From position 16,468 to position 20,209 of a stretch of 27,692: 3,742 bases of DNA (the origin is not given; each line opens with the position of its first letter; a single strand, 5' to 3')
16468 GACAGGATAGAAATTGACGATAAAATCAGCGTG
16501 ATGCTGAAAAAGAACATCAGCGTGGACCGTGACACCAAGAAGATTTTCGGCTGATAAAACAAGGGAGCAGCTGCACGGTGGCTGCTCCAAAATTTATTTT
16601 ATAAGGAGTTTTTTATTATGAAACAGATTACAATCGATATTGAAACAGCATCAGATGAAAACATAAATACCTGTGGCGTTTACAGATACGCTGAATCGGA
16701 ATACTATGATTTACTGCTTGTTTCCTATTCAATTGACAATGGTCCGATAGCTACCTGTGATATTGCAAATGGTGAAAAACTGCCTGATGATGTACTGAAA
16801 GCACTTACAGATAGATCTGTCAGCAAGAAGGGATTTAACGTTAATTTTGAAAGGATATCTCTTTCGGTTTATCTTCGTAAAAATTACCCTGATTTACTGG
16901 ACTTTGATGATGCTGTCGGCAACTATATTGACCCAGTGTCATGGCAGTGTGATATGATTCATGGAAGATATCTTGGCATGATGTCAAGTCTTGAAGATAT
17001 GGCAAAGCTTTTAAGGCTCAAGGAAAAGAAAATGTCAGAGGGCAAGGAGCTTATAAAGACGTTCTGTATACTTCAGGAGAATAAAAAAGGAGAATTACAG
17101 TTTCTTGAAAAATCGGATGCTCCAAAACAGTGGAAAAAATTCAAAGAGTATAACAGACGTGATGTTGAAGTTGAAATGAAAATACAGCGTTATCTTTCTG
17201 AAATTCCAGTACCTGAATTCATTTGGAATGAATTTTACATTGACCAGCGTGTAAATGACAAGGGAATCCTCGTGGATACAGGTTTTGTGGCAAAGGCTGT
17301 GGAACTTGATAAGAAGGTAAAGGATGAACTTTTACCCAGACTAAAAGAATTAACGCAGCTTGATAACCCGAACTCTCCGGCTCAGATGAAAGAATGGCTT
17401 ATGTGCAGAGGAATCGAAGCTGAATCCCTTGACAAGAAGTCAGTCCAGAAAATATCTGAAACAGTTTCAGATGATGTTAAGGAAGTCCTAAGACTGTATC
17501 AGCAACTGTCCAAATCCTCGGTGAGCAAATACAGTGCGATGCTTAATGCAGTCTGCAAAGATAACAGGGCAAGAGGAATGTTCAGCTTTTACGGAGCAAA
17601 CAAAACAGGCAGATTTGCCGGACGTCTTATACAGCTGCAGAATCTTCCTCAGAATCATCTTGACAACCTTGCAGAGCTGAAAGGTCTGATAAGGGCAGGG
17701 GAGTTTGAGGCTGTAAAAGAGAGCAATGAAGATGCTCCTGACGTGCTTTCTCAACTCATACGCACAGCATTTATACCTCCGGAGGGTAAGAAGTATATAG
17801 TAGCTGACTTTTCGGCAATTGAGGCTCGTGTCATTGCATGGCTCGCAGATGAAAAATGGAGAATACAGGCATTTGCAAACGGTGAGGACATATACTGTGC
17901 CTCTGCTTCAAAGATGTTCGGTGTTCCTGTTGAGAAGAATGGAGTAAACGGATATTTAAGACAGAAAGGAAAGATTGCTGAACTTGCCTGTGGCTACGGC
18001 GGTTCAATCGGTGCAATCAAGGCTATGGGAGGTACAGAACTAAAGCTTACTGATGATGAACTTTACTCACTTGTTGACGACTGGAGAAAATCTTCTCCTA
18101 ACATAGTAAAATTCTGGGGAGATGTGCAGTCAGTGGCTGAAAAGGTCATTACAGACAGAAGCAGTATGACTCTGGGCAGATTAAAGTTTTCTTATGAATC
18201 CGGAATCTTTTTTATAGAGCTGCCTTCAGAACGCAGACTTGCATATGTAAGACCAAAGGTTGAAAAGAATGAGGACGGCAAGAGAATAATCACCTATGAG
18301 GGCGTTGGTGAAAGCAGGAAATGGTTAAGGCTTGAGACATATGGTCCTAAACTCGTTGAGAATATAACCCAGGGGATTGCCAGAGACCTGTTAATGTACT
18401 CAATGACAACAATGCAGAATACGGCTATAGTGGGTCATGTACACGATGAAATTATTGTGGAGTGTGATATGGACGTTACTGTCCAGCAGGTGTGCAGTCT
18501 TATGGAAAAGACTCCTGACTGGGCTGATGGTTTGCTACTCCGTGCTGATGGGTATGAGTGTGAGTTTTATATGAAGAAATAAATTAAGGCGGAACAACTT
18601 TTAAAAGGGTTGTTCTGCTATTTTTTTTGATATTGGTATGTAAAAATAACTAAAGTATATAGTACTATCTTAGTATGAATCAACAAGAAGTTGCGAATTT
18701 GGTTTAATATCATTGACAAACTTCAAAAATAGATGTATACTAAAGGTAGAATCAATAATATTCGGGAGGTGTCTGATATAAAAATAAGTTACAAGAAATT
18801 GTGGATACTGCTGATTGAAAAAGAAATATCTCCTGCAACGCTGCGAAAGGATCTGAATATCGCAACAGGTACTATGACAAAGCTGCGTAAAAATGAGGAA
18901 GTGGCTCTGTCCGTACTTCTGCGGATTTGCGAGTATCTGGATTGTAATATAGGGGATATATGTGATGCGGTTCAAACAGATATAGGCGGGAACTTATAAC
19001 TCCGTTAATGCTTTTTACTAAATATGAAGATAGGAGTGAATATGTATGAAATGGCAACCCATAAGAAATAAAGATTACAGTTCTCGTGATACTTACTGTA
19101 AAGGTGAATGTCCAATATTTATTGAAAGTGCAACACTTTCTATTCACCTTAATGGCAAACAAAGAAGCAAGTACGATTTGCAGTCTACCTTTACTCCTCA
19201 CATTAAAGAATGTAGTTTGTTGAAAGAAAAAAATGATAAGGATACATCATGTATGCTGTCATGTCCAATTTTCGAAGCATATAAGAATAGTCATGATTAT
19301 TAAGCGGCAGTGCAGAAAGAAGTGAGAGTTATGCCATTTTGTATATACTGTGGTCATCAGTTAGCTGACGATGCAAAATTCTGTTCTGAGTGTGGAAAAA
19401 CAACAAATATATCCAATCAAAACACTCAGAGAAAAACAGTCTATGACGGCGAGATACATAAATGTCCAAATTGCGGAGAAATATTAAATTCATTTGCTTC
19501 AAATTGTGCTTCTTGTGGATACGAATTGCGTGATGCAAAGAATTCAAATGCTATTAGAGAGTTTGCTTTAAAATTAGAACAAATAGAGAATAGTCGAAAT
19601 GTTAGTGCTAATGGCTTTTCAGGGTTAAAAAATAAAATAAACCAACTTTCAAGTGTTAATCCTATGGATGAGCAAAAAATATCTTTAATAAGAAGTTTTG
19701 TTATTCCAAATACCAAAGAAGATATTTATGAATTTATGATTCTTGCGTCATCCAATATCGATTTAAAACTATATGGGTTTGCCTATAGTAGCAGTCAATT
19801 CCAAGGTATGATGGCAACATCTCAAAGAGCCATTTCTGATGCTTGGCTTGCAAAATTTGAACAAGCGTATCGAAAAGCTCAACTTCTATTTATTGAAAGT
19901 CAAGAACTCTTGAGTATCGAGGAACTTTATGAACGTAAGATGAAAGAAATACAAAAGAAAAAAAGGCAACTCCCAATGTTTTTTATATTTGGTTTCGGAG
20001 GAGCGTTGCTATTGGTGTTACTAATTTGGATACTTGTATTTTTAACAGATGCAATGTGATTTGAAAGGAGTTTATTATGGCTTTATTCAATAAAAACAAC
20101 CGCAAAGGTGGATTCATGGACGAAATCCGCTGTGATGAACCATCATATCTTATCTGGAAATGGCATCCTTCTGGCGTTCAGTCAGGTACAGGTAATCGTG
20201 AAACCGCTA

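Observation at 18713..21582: HTH-XRE-led cluster with a zinc-ribbon membrane protein, an SPFH/band-7 protein and a zinc-ribbon peptide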

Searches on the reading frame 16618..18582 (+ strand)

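Call 4: search_protein_families(library=pfam, proteins=[window:16618-18582:+], max_evalue=0.01)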
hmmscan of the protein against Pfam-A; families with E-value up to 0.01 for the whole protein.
window:16618-18582:+ (654 aa): 1 family
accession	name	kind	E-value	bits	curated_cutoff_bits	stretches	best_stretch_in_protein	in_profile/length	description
PF00476.26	DNA_pol_A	-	6.6e-25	88.3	34.3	1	244-509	24-264/381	DNA polymerase family A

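Call 60: search_protein_families(library=phrogs, proteins=[window:16618-18582:+], max_evalue=0.001)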
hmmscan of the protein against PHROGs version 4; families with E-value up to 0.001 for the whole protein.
window:16618-18582:+ (654 aa): 6 families
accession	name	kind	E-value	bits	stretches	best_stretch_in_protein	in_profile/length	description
phrog_17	-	DNA, RNA and nucleotide metabolism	1.1e-122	412.3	1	1-653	670-1233/1445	DNA polymerase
phrog_10285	-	DNA, RNA and nucleotide metabolism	2.5e-112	376.1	1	340-653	1-320/321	DNA polymerase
phrog_7766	-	DNA, RNA and nucleotide metabolism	5e-57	193.3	1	477-653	3-185/186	DNA polymerase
phrog_2573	-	DNA, RNA and nucleotide metabolism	9.4e-10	39.2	1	381-633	5-249/336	DNA polymerase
phrog_15971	-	DNA, RNA and nucleotide metabolism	1.7e-05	25.2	0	597-636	314-352/376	DNA polymerase I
phrog_23226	-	DNA, RNA and nucleotide metabolism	2.1e-05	24.2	1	378-430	326-378/611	DNA polymerase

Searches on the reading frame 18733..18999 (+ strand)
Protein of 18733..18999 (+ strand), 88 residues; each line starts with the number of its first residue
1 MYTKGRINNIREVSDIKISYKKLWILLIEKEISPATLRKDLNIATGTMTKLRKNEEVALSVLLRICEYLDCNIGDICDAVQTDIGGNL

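Call 4: search_protein_families(library=pfam, proteins=[window:18733-18999:+], max_evalue=0.01)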
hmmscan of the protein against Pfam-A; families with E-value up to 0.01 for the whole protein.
window:18733-18999:+ (88 aa): 1 family
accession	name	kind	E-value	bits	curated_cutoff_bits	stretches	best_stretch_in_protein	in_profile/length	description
PF13443.12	HTH_26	-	1.3e-18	67.4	22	1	22-80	1-61/63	Cro/C1-type HTH DNA-binding domain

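Call 7: search_protein_families(library=padloc, proteins=[window:18733-18999:+], max_evalue=0.01)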
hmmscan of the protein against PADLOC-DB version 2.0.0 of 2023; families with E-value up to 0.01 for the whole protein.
window:18733-18999:+ (88 aa): 0 families

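Call 11: search_protein_families(library=ncbifam, proteins=[window:18733-18999:+], max_evalue=0.01)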
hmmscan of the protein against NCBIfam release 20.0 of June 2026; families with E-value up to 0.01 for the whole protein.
window:18733-18999:+ (88 aa): 1 family
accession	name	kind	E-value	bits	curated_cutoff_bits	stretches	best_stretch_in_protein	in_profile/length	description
NF000090.1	trans_reg_VanU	equivalog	1.1e-19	70.4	150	1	17-80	2-65/75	glycopeptide resistance transcriptional regulator VanU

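Call 60: search_protein_families(library=phrogs, proteins=[window:18769-18999:+], max_evalue=0.001)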
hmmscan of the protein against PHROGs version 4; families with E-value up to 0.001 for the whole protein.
window:18769-18999:+ (76 aa): 0 families

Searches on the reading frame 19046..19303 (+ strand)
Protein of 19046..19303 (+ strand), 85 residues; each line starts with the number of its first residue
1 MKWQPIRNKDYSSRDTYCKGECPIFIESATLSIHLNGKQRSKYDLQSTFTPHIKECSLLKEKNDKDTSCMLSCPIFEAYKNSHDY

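Call 4: search_protein_families(library=pfam, proteins=[window:19046-19303:+], max_evalue=0.01)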
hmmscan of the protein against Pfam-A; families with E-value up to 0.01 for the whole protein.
window:19046-19303:+ (85 aa): 0 families

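Call 7: search_protein_families(library=padloc, proteins=[window:19046-19303:+], max_evalue=0.01)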
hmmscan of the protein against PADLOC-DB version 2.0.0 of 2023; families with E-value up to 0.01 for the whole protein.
window:19046-19303:+ (85 aa): 0 families

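Call 11: search_protein_families(library=ncbifam, proteins=[window:19046-19303:+], max_evalue=0.01)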
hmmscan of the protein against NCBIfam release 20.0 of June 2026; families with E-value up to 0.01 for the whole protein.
window:19046-19303:+ (85 aa): 0 families

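Call 60: search_protein_families(library=phrogs, proteins=[window:19046-19303:+], max_evalue=0.001)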
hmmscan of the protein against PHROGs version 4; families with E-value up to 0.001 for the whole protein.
window:19046-19303:+ (85 aa): 0 families

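Call 89: find_homologous_proteins(query=window:19046-19303:+, max_evalue=0.001)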
Query window:19046-19303:+ (85 aa): 121 proteins with E <= 0.001 among 121 candidates; the best 120 are listed.
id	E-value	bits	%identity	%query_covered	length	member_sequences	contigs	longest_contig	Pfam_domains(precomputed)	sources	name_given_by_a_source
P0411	1.8e-44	167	87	100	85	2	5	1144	-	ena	-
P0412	1.4e-43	165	85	100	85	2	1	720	-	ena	-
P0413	1.5e-43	164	84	100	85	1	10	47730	-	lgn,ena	-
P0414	3.9e-43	163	85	100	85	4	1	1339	-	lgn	-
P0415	6.4e-43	162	85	100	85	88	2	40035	-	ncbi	-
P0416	6.7e-43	162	82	100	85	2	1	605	-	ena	-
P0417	9.4e-43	162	82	100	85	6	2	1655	-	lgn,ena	-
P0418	9.7e-43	162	82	100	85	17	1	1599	-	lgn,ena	-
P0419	1.7e-42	161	81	100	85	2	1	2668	-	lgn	-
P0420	2.2e-42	161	82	100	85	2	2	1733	-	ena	-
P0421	2.2e-42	161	85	100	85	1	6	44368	-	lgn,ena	-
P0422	5.9e-42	159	81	100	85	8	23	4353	-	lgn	-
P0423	6.5e-42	159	82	100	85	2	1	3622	-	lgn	-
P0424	6.7e-42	159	81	100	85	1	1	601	-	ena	-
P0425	9.9e-42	159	82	100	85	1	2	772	-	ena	-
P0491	7.3e-36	140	75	100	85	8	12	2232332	-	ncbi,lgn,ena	-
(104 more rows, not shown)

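Call 92: find_encoding_contigs(protein=P0491, flank=9000, max_places=2)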
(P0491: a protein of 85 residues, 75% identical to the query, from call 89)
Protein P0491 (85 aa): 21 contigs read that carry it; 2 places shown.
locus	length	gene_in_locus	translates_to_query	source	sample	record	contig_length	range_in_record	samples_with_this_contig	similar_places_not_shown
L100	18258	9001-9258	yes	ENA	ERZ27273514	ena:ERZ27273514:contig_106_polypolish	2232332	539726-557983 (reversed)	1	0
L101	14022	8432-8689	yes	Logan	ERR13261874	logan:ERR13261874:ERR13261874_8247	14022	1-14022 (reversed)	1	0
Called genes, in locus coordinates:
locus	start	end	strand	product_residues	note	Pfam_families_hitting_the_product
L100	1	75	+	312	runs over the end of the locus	PF02779:Transket_pyr, PF02780:Transketolase_C, PF22613:Transketolase_C_1 (weak)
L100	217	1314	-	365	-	PF00512:HisKA, PF02518:HATPase_c, PF14501:HATPase_c_5 (weak)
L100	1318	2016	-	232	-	PF00072:Response_reg, PF00486:Trans_reg_C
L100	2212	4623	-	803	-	PF00488:MutS_V, PF20297:MSSS, PF01713:Smr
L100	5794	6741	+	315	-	PF01966:HD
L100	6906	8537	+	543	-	PF01938:TRAM, PF05958:tRNA_U5-meth_tr, PF03602:Cons_hypoth95 (weak), PF06325:PrmA (weak), PF02475:TRM5-TYW2_MTfase (weak), PF05175:MTS (weak), PF13847:Methyltransf_31, PF13649:Methyltransf_25, +1 more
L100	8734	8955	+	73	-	PF13443:HTH_26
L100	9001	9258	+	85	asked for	-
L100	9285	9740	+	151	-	PF08271:Zn_Ribbon_TF (faint), PF12773:DZR, PF13240:Zn_Ribbon_1, PF13248:Zn_ribbon_3 (faint), PF17032:Zn_ribbon_15 (faint), PF18912:DZR_2 (faint), PF05154:TM2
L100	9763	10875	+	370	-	PF12773:DZR (weak), PF13240:Zn_Ribbon_1 (weak), PF13248:Zn_ribbon_3 (weak)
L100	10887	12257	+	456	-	PF13421:Band_7_1, PF14237:GYF_2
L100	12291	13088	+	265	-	PF13271:DUF4062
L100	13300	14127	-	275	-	PF01381:HTH_3, PF12844:HTH_19, PF13560:HTH_31 (weak)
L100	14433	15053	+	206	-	PF01807:Zn_ribbon_DnaG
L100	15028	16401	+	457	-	PF19263:DUF5906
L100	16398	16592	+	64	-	-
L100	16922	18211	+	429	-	PF01076:Mob_Pre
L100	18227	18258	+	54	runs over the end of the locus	-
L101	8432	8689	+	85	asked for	-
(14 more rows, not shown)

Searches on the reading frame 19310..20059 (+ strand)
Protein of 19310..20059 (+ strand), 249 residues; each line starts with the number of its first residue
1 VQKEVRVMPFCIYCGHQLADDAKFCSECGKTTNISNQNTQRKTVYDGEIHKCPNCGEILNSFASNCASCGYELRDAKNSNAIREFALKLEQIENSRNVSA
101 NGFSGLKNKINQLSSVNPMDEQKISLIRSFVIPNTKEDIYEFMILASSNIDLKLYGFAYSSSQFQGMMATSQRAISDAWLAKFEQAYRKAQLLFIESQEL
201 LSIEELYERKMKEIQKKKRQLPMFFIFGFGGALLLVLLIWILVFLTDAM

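Call 4: search_protein_families(library=pfam, proteins=[window:19310-20059:+], max_evalue=0.01)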
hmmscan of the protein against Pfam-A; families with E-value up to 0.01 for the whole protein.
window:19310-20059:+ (249 aa): 6 families
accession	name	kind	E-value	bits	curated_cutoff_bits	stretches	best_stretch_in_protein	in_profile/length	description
PF13240.11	Zn_Ribbon_1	-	2.1e-10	40.5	25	1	10-30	1-21/23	zinc-ribbon domain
PF13248.11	Zn_ribbon_3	-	1.6e-09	37.3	27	2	51-73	4-26/26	zinc-ribbon domain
PF12773.13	DZR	-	8.9e-09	35.8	27.3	1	11-70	1-45/45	Double zinc ribbon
PF18912.6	DZR_2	-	0.00033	20.9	27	0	9-33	8-33/56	Double zinc ribbon domain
PF24460.1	DUF7575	-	0.004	16.9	28.5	0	49-57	3-11/28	Domain of unknown function (DUF7575)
PF06221.18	zf-C2HC5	-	0.0058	17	25.8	0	51-81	19-52/54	Putative zinc finger motif, C2HC5-type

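Call 7: search_protein_families(library=padloc, proteins=[window:19310-20059:+], max_evalue=0.01)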
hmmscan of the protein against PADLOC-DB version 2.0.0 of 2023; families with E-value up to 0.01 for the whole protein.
window:19310-20059:+ (249 aa): 0 families

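Call 11: search_protein_families(library=ncbifam, proteins=[window:19310-20059:+], max_evalue=0.01)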
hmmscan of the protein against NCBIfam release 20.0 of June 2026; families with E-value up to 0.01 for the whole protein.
window:19310-20059:+ (249 aa): 5 families
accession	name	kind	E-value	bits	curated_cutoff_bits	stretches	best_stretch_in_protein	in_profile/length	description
NF049953.1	ribbon_DG_selen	exception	0.00017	21.6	130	0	46-80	2-36/172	zinc ribbon-containing (seleno)protein DG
NF053815.1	teico_TcaA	equivalog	0.0015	17.4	550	0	50-82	2-34/463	membrane-associated protein TcaA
NF041910.1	HVO_0416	equivalog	0.0047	16.8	80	1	50-72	35-57/58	HVO_0416 family zinc finger protein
NF033497.1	rubre_like_arch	subfamily_domain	0.0067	16.1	32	0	52-75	3-28/34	rubrerythrin-like domain-containing protein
NF041070.1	carrier_LysW_Arch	domain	0.0072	16.4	75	0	24-59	4-33/57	alpha-aminoadipate/glutamate carrier protein LysW/ArgW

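Call 39: find_homologous_proteins(query=window:19310-20059:+)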
Query window:19310-20059:+ (249 aa): 1746 proteins with E <= 0.001 among 2086 candidates; the best 120 are listed.
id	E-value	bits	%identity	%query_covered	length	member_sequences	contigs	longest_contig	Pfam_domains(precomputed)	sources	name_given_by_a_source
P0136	5.2e-157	538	100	97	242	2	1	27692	PF13240.12,PF12773.14,PF13248.12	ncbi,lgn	-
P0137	1.4e-126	439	84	86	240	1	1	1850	PF13240.12,PF12773.14,PF13248.12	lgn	-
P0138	4.3e-126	437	86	88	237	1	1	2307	PF13240.12,PF12773.14,PF13248.12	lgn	-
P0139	1.0e-124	433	79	97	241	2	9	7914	PF13240.12,PF12773.14,PF13248.12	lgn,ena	-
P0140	1.5e-117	409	76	90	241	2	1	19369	PF13240.12,PF12773.14,PF13248.12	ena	-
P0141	2.7e-115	402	76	97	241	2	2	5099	PF13240.12,PF12773.14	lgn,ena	-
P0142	1.3e-112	393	74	91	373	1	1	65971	PF13240.12,PF12773.14,PF13248.12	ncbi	-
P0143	1.7e-98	347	67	95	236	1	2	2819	PF13240.12,PF12773.14,PF13248.12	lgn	-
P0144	1.6e-96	340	65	95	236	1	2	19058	PF13240.12,PF12773.14,PF13248.12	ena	-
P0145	1.9e-93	330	65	89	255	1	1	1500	PF13240.12,PF12773.14,PF24460.2,PF13248.12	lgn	-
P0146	1.4e-91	324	62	97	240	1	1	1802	PF13240.12,PF12773.14,PF13248.12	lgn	-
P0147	3.6e-91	323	61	97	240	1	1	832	PF13240.12,PF12773.14,PF13248.12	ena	-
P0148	4.0e-88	313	60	97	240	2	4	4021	PF13240.12,PF12773.14,PF13248.12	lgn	-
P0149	5.5e-88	312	63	90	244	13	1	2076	PF13240.12,PF12773.14,PF13248.12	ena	-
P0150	1.2e-87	311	59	97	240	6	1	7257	PF13240.12,PF12773.14,PF13248.12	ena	-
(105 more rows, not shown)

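Call 50: predict_structure(alignment_id=A4)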
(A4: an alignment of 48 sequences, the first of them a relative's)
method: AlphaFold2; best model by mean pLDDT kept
length: 242 residues; sequences in the alignment: 48
mean_pLDDT: 71.7   pTM: 0.54
mean pLDDT of the five models: 71.7, 69.1, 68.3, 67.1, 61.9
residues with pLDDT >= 90: 19; 70-90: 126; 50-70: 60; < 50: 37
segments of 3 or more residues with pLDDT < 50: 28-40, 69-71, 93-107, 153-158
pLDDT, mean of each block of 10 residues (from residue 1): 68 73 60 43 62 62 59 73 76 48 49 81 83 88 77 48 76 92 82 86 89 78 86 86 60
secondary structure, 60 per line:
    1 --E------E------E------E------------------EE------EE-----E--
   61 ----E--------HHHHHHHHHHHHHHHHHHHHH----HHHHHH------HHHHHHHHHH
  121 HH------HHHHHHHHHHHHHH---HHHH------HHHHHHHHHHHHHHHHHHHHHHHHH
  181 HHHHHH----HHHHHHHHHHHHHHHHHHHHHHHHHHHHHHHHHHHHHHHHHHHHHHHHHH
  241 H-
elements in order: H74-94 H99-104 H111-122 H129-142 H146-149 H156-186 H191-241

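Call 60: search_protein_families(library=phrogs, proteins=[window:19331-20059:+], max_evalue=0.001)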
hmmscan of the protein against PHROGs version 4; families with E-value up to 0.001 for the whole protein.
window:19331-20059:+ (242 aa): 4 families
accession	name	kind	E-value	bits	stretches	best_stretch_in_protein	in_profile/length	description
phrog_8032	-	unknown function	3.8e-05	24.9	1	38-102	69-133/173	-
phrog_2546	-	unknown function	4.1e-05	24.9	1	3-34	2-35/180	-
phrog_8436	-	unknown function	4.8e-05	24.4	1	30-78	51-99/110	-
phrog_9700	-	unknown function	0.00028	21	0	42-101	6-64/483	-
